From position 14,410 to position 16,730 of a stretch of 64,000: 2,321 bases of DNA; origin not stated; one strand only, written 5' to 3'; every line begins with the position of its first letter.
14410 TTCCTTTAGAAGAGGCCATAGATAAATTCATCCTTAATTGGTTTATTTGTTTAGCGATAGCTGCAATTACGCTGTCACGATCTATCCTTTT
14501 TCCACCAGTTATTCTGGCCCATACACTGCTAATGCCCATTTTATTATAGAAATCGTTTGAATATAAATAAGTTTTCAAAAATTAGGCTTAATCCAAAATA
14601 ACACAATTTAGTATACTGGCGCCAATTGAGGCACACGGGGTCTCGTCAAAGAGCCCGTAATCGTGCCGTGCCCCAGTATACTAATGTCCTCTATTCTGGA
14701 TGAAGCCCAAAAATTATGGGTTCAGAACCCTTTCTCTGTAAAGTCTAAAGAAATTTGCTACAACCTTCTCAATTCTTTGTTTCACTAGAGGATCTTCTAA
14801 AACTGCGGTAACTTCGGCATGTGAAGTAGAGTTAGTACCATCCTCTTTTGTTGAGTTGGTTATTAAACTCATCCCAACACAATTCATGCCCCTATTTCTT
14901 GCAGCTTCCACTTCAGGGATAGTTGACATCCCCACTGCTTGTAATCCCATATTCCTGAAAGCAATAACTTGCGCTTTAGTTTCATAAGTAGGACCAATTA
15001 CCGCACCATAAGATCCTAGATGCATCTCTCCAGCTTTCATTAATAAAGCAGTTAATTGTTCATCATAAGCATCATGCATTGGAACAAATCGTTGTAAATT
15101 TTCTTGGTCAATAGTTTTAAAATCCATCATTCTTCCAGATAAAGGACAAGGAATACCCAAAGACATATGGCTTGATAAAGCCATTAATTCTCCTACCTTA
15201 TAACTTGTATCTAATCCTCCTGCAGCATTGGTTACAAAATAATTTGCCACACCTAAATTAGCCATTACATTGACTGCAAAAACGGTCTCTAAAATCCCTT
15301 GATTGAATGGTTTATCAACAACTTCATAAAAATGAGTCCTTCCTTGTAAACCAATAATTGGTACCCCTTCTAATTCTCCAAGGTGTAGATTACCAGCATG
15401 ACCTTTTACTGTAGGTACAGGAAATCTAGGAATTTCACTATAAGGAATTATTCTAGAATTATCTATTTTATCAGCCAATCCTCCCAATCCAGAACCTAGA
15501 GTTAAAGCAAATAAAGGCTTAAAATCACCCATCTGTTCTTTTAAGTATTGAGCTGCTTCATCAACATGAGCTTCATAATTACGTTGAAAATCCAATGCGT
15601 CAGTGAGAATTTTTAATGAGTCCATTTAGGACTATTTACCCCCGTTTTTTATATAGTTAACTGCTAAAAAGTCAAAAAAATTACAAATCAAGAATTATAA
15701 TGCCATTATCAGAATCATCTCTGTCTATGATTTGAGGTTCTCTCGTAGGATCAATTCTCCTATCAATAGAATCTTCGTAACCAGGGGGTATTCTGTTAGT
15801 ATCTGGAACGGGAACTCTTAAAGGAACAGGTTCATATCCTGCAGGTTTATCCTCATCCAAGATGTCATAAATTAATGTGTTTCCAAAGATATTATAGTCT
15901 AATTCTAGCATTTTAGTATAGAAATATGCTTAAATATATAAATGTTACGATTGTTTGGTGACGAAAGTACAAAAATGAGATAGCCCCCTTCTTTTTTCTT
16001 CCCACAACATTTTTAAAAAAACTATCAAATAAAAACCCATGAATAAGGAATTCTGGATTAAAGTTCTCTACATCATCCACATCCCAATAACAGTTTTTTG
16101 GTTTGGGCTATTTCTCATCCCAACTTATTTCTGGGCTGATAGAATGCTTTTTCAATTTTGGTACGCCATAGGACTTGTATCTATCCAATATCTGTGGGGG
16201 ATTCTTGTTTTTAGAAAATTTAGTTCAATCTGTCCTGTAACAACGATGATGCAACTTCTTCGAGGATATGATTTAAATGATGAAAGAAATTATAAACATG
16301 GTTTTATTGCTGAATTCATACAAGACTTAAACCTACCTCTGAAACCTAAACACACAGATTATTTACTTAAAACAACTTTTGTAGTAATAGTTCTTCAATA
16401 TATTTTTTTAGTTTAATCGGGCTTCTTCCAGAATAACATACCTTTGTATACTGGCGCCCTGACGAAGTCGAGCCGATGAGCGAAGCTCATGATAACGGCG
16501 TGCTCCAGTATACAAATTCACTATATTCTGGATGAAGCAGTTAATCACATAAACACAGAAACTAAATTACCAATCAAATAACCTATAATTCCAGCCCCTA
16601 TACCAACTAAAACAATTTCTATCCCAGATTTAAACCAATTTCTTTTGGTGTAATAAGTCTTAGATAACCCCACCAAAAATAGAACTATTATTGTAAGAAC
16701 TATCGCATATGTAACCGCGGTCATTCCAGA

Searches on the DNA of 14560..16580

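Call 44: search_rna_families(source=window, start=14560, end=16580, threshold=evalue, max_evalue=5, show_alignments=2)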
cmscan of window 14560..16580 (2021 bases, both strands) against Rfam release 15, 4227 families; matches with E-value up to 5: 7.
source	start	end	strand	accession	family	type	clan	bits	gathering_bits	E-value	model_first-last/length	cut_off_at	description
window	16423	16536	+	RF03316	mir-1263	Gene; miRNA;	-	23.2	95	0.25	1-84/84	no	mir-1263 microRNA precursor family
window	14588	14704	-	RF03316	mir-1263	Gene; miRNA;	-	22.9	95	0.3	1-84/84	no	mir-1263 microRNA precursor family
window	16273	16344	+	RF01190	snR50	Gene; snRNA; snoRNA; CD-box;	-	22.5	45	1.8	1-89/89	no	Small nucleolar RNA snR50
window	16272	16330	+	RF01605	plasmodium_snoR30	Gene; snRNA; snoRNA; CD-box;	-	22.1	43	2.8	1-74/74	no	small nucleolar RNA snoR30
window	15001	15071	-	RF00217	SNORD20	Gene; snRNA; snoRNA; CD-box;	-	20.4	43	2.7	1-80/80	no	Small nucleolar RNA SNORD20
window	16272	16345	+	RF00476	snosnR61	Gene; snRNA; snoRNA; CD-box;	CL00051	19.8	45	4.8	1-85/85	no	Small nucleolar RNA snR61/Z1/Z11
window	16243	16314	+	RF01304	sR5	Gene; snRNA; snoRNA; CD-box;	-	15.1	40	1.9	1-53/53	no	Small nucleolar RNA sR5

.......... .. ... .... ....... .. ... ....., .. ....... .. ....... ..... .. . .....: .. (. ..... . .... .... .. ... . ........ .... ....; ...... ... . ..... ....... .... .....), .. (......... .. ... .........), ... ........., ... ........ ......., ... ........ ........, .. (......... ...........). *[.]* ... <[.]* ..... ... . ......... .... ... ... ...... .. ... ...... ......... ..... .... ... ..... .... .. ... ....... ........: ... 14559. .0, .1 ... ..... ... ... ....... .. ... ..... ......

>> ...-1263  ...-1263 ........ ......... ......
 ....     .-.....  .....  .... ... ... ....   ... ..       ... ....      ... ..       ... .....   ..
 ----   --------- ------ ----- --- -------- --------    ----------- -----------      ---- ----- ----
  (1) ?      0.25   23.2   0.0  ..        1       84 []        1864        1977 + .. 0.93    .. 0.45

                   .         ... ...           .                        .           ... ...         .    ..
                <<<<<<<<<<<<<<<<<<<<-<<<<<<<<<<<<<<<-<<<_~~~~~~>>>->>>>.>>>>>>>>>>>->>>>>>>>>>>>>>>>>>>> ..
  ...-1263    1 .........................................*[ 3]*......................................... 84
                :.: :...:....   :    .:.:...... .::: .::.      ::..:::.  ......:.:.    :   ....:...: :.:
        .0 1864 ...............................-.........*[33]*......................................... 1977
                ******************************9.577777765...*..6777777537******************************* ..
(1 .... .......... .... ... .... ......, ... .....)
